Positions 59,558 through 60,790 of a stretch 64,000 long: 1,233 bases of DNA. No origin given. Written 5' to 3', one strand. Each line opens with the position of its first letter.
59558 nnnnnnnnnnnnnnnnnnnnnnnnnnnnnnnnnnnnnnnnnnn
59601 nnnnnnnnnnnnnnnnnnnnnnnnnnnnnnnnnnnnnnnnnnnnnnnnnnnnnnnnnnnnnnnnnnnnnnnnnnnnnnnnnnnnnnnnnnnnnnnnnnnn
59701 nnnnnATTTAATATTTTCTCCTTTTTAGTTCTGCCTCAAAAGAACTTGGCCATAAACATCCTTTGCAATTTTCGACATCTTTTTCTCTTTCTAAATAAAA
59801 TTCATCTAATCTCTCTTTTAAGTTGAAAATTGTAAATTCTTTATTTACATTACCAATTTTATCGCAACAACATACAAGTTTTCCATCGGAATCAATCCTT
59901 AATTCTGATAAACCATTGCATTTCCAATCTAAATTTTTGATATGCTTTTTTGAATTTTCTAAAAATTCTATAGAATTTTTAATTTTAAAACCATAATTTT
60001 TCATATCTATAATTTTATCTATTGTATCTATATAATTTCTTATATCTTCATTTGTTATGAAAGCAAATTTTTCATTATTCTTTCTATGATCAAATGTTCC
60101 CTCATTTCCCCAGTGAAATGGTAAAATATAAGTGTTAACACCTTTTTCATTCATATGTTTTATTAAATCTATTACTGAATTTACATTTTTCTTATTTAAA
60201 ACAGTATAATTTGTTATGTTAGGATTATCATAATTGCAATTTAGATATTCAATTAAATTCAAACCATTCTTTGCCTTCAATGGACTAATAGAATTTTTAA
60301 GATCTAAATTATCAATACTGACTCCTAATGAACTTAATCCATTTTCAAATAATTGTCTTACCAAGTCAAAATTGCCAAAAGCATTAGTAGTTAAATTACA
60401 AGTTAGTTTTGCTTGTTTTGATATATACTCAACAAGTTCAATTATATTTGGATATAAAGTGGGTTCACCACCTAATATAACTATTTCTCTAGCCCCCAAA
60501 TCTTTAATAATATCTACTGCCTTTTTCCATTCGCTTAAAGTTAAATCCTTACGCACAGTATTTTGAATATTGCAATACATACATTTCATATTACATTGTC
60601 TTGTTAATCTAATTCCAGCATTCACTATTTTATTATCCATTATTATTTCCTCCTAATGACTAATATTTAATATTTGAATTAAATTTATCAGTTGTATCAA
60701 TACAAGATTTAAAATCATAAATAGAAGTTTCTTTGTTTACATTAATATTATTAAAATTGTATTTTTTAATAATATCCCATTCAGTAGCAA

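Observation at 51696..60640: Ten-gene, translationally coupled tailoring operon with no transporter and no named pathway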

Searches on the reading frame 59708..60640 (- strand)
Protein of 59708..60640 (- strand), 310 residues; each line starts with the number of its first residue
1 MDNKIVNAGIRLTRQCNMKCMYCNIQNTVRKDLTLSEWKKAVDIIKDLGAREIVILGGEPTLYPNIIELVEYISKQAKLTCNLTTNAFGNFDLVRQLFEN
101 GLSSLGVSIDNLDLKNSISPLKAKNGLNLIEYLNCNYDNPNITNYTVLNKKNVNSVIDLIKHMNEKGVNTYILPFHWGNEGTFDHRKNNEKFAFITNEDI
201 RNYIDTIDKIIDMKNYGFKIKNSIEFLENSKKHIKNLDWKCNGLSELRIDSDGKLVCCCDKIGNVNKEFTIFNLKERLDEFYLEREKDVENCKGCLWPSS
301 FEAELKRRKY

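Call 4: search_protein_families(library=pfam, proteins=[window:59708-60640:-], max_evalue=0.01)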
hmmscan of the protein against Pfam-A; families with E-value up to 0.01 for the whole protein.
window:59708-60640:- (310 aa): 3 families
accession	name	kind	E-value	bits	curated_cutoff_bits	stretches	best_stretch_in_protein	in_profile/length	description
PF04055.27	Radical_SAM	-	1.8e-18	67.7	29.5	1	11-160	2-163/166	Radical SAM superfamily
PF13353.11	Fer4_12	-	0.00028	21.6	22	1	14-109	13-113/137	4Fe-4S single cluster domain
PF11946.13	DUF3463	-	0.0043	17.4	31.3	1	183-304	7-119/134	Domain of unknown function (DUF3463)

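Call 5: search_protein_families(library=ncbifam, proteins=[window:59708-60640:-], max_evalue=0.01)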
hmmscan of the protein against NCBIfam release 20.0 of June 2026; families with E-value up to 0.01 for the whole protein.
window:59708-60640:- (310 aa): 58 families (the best 25 are shown)
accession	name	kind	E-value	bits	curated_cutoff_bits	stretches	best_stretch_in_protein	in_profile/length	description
TIGR02668.1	moaA_archaeal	equivalog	1.2e-23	83.5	325.25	1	6-265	10-272/303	GTP 3',8-cyclase MoaA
TIGR02666.1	moaA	equivalog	7.9e-21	74.4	284.05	1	10-258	14-277/336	GTP 3',8-cyclase MoaA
NF001199.0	PRK00164.2-1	equivalog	1.9e-19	70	231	1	4-259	10-268/308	GTP 3',8-cyclase MoaA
TIGR04054.1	rSAM_NirJ1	equivalog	1.9e-14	53.1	650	1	12-220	42-250/387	putative heme d1 biosynthesis radical SAM protein NirJ1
TIGR04317.1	W_rSAM_matur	equivalog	2.9e-14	52.9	380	1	10-173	8-181/349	tungsten cofactor oxidoreductase radical SAM maturase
TIGR04055.1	rSAM_NirJ2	equivalog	3.3e-13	49.9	500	1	13-118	7-114/326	putative heme d1 biosynthesis radical SAM protein NirJ2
NF038283.1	viperin_w_prok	equivalog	7.6e-13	48.3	180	1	12-130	8-135/281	viperin family antiviral radical SAM protein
TIGR04546.1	rSAM_ahbC_deAc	equivalog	9.7e-13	47.7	650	1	11-169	44-206/390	12,18-didecarboxysiroheme deacetylase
TIGR04103.1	rSAM_nif11_3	equivalog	1.8e-12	46.6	725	1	7-115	6-116/412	nif11-class peptide radical SAM maturase 3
TIGR02109.1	PQQ_syn_pqqE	equivalog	4e-12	45.7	381.35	1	10-162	11-168/358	pyrroloquinoline quinone biosynthesis protein PqqE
TIGR04051.1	rSAM_NirJ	equivalog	1.4e-11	44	515.45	1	12-207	8-206/354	heme d1 biosynthesis radical SAM protein NirJ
TIGR04545.1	rSAM_ahbD_hemeb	equivalog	2.5e-11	43.6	500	1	11-171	5-170/339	heme b synthase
TIGR04347.1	pseudo_SAM_Halo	equivalog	7.5e-11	41.9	525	1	11-173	43-209/390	TIGR04347 family pseudo-SAM/SPASM protein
TIGR03961.1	rSAM_PTO1314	hypoth_equivalog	1e-10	41.5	306.05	1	8-295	25-298/332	PTO1314 family radical SAM protein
NF047865.1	rSAM_PapB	equivalog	1.1e-10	41.3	340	1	11-295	8-306/330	PapB family radical SAM/SPASM ranthipeptide maturase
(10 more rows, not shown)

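Call 18: search_solved_structures(query=window:59708-60640:-, max_evalue=0.001)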
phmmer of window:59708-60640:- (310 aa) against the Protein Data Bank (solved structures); distinct sequences matched with E-value up to 0.001: 15.
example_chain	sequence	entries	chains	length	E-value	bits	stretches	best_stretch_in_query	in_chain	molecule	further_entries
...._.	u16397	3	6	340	1.8e-08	37.4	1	10-259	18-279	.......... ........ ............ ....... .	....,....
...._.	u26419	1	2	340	6.3e-08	35.6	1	7-209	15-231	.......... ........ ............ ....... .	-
6c8v_A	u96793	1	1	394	5.1e-07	32.6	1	11-118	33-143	Coenzyme PQQ synthesis protein E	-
9dfw_A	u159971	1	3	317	6e-07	32.4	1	6-167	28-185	Radical SAM core domain-containing protein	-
6b4c_A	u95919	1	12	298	6e-07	32.4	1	8-167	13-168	Viperin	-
9dgw_A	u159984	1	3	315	6.3e-07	32.3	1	6-167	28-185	Radical SAM core domain-containing protein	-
7n7i_A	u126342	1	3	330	7.8e-07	32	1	8-167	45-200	Viperin-like enzyme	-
5v1q_A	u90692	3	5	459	1.1e-06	31.5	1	14-281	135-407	Radical SAM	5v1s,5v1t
9dfu_A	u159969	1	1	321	4.1e-06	29.6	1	6-119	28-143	Radical SAM core domain-containing protein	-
9dfn_A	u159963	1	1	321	8.3e-06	28.6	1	9-119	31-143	Radical SAM core domain-containing protein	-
7n7h_A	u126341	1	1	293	1.2e-05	28.1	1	8-138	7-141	VIPERIN-LIKE ENZYME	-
6efn_A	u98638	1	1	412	1.9e-05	27.4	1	7-166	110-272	Sporulation killing factor maturation protein SkfB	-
5vsl_A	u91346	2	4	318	6.1e-05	25.8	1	7-205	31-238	Radical S-adenosyl methionine domain-containing protein 2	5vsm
6q2p_A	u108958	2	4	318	7.5e-05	25.5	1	7-117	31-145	Radical S-adenosyl methionine domain-containing protein 2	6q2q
7tol_A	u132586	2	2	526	8e-05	25.4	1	6-165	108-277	glycerol dibiphytanyl glycerol tetraether - macrocyclic archaeol synthase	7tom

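Call 45: search_protein_families(library=padloc, proteins=[window:59708-60640:-], max_evalue=0.01)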
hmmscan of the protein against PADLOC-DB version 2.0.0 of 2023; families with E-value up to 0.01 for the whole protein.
window:59708-60640:- (310 aa): 2 families
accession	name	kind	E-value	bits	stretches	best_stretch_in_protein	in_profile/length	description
PDLC02903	pVip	-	7.7e-16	56.3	1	11-171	5-169/257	Viperins not associated with kinases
PDLC02904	pVip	-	3.2e-12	44.5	1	11-164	8-166/262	Viperins associated with kinases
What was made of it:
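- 59708..60640 (-): Radical SAM enzyme, 310 aa, MoaA/viperin-like core with a C-terminal partial (twitch-like) Cys cluster and no RRE. PADLOC pVip 8e-16 (call 45).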

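Call 56: find_homologous_proteins(query=window:59708-60640:-, max_evalue=1e-10)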
Query window:59708-60640:- (310 aa): 90 proteins with E <= 1e-10 among 1089 candidates.
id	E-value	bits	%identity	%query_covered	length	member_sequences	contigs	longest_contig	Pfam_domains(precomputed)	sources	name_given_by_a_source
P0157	1.0e-204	697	100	100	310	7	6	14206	PF04055.28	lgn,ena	-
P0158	1.4e-189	647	91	100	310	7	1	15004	PF04055.28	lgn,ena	-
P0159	7.8e-184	628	89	100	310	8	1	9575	PF04055.28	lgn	-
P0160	8.0e-181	618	86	100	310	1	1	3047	PF04055.28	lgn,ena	-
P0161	2.2e-178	610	85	100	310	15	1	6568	PF04055.28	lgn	-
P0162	4.7e-178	609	87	100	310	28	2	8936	PF04055.28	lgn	-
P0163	2.7e-177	607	85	100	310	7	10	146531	PF04055.28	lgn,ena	-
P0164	4.5e-177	606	86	99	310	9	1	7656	PF04055.28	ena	-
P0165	1.1e-176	605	86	100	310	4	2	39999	PF04055.28,PF13353.12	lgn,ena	-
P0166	2.6e-176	604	86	100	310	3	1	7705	PF04055.28,PF13353.12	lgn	-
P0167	5.4e-176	602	85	99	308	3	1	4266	PF04055.28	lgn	-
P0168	6.4e-176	602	86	100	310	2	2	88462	PF04055.28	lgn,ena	-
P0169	1.3e-173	595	85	100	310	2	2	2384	PF04055.28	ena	-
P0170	3.2e-171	587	84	100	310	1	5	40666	PF04055.28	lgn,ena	-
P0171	9.6e-168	575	82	100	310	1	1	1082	PF04055.28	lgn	-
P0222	1.2e-101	358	51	97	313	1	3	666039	PF04055.28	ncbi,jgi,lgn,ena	-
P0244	2.9e-51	193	33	95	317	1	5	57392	PF04055.28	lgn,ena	-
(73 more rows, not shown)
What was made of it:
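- Closest known: MoaA. Different: This is a separate family of about 90 clusters with a sharp identity drop outside it (call 56).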

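Call 57: find_encoding_contigs(protein=P0222, flank=10000, max_places=1)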
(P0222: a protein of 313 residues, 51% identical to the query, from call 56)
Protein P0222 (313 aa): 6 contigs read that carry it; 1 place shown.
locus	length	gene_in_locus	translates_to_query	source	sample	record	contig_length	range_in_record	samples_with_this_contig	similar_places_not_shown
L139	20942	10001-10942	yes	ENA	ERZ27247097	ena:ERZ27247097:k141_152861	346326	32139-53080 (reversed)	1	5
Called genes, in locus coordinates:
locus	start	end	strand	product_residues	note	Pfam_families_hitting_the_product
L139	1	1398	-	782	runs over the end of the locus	PF01674:Lipase_2 (faint), PF06028:DUF915 (faint)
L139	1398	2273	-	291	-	PF02421:FeoB_N (faint), PF01926:MMR_HSR1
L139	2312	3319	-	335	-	PF13354:Beta-lactamase2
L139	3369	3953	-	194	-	PF00160:Pro_isomerase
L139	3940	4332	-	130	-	-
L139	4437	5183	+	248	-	PF02535:Zip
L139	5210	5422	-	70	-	-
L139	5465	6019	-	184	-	PF06941:NT5C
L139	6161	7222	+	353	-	-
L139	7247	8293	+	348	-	PF00534:Glycos_transf_1 (weak)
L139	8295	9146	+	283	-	PF01488:Shikimate_DH (weak), PF16912:Glu_dehyd_C, PF13241:NAD_binding_7 (faint)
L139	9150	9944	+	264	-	-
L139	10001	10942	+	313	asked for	PF04055:Radical_SAM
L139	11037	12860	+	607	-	PF04851:ResIII, PF00176:SNF2-rel_dom, PF00270:DEAD, PF00271:Helicase_C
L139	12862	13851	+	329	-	-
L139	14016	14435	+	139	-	-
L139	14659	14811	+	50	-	-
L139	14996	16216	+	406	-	-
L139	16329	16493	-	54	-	-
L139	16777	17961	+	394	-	PF13439:Glyco_transf_4, PF13579:Glyco_trans_4_4, PF00534:Glycos_transf_1, PF13692:Glyco_trans_1_4, PF13524:Glyco_trans_1_2 (weak)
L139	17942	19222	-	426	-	PF02403:Seryl_tRNA_N, PF00587:tRNA-synt_2b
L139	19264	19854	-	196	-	-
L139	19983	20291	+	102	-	PF00338:Ribosomal_S10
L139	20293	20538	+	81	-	-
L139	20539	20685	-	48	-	-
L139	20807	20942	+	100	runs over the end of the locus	-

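Call 58: find_encoding_contigs(protein=P0244, flank=10000, max_places=1)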
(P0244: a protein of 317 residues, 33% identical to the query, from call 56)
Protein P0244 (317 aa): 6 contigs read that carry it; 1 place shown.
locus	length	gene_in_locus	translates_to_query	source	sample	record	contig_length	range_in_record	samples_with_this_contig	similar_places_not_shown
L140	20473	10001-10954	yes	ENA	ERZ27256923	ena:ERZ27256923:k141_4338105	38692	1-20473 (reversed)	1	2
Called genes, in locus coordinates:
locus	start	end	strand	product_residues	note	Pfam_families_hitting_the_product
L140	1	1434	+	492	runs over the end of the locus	PF00501:AMP-binding, PF13193:AMP-binding_C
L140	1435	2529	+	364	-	PF04055:Radical_SAM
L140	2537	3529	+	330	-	PF04055:Radical_SAM, PF13186:SPASM (weak)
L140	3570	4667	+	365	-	PF00155:Aminotran_1_2, PF01041:DegT_DnrJ_EryC1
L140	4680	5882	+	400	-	PF00501:AMP-binding (weak)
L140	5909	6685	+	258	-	PF01261:AP_endonuc_2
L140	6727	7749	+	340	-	-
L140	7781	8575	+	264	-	PF00005:ABC_tran, PF13304:AAA_21 (faint)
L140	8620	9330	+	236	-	PF02492:cobW (faint)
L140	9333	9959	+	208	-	PF04060:FeS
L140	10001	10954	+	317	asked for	PF04055:Radical_SAM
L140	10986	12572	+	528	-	PF02310:B12-binding, PF04055:Radical_SAM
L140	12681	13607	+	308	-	-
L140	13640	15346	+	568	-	PF00664:ABC_membrane, PF13555:AAA_29 (weak), PF00005:ABC_tran, PF13304:AAA_21 (faint), PF02463:SMC_N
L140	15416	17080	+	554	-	PF00664:ABC_membrane, PF00005:ABC_tran, PF02463:SMC_N (faint)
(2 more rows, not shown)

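Call 88: search_solved_structures(query=A8, max_evalue=0.001, show_alignments=2)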
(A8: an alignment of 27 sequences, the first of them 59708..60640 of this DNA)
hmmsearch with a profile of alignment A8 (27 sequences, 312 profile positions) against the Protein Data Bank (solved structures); distinct sequences matched with E-value up to 0.001: 21.
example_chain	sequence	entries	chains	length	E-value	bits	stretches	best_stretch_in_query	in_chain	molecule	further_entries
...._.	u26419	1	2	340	2.7e-19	72.8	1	9-188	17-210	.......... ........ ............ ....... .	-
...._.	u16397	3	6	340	5.6e-19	71.8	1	10-190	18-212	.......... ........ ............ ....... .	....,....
6efn_A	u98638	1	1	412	1.9e-14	56.9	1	6-166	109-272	Sporulation killing factor maturation protein SkfB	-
5v1q_A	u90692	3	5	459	2e-13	53.6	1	14-273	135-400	Radical SAM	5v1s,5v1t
9dfn_A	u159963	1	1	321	9e-13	51.4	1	5-164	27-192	Radical SAM core domain-containing protein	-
9dfu_A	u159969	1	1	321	1.2e-12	51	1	5-164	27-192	Radical SAM core domain-containing protein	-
6c8v_A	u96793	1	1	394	3.4e-12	49.5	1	11-162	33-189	Coenzyme PQQ synthesis protein E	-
5vsl_A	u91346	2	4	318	4.1e-12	49.2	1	5-171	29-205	Radical S-adenosyl methionine domain-containing protein 2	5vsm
7n7h_A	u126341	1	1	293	4.9e-12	49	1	6-161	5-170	VIPERIN-LIKE ENZYME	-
6q2p_A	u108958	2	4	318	6.5e-12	48.6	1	5-169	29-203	Radical S-adenosyl methionine domain-containing protein 2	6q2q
6b4c_A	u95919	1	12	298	1.2e-11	47.7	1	6-164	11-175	Viperin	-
9dgw_A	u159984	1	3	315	1.2e-11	47.7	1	6-163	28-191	Radical SAM core domain-containing protein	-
9dfw_A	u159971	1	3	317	1.2e-11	47.6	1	6-163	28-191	Radical SAM core domain-containing protein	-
7n7i_A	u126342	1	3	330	1.6e-11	47.3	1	6-163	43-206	Viperin-like enzyme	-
7tol_A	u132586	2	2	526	3.4e-11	46.2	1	3-134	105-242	glycerol dibiphytanyl glycerol tetraether - macrocyclic archaeol synthase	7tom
7vob_C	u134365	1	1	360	6.3e-08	35.5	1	10-110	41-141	Cytosylglucuronate decarboxylase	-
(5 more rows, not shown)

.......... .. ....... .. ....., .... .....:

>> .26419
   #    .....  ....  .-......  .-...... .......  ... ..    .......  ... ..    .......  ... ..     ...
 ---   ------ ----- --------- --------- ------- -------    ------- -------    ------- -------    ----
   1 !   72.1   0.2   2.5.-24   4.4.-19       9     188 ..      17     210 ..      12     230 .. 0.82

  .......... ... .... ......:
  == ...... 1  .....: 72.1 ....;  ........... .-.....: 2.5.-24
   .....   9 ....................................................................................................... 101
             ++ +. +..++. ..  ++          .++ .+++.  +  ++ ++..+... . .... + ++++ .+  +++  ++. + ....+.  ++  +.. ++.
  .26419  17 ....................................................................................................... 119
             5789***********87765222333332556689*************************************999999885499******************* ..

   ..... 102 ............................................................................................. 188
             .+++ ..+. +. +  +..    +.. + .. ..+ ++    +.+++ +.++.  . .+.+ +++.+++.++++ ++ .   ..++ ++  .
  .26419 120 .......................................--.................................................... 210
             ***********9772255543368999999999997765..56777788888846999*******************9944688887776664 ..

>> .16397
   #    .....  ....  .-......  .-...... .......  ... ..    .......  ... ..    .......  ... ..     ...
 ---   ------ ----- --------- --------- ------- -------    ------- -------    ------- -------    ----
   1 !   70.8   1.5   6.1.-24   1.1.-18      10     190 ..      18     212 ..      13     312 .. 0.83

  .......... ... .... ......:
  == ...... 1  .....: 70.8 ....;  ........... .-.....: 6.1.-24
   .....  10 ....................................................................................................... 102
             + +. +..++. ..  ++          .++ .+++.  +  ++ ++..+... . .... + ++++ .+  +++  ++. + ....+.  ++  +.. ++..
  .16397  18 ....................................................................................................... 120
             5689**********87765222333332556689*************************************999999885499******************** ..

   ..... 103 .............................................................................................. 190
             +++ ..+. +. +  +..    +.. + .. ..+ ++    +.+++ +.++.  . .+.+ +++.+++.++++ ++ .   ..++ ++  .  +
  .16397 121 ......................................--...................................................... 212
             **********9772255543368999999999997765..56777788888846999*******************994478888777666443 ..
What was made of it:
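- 59708..60640 (-): The family profile's best PDB hit is MoaA at 3e-19 (call 88).
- On MoaA (GTP 3',8-cyclase): The spacing differs from MoaA, and the profile alignment to MoaA stops at about residue 190 (call 88).
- Closest known: Early steps of hexuronic-acid nucleoside antibiotics. Different: That is weaker than MoaA, SkfB, SuiB and the viperins (call 88).
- Closest known: MoaA. Same: These are the closest characterised relatives of the radical SAM protein by sequence (calls 5, 18, 45, 88).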
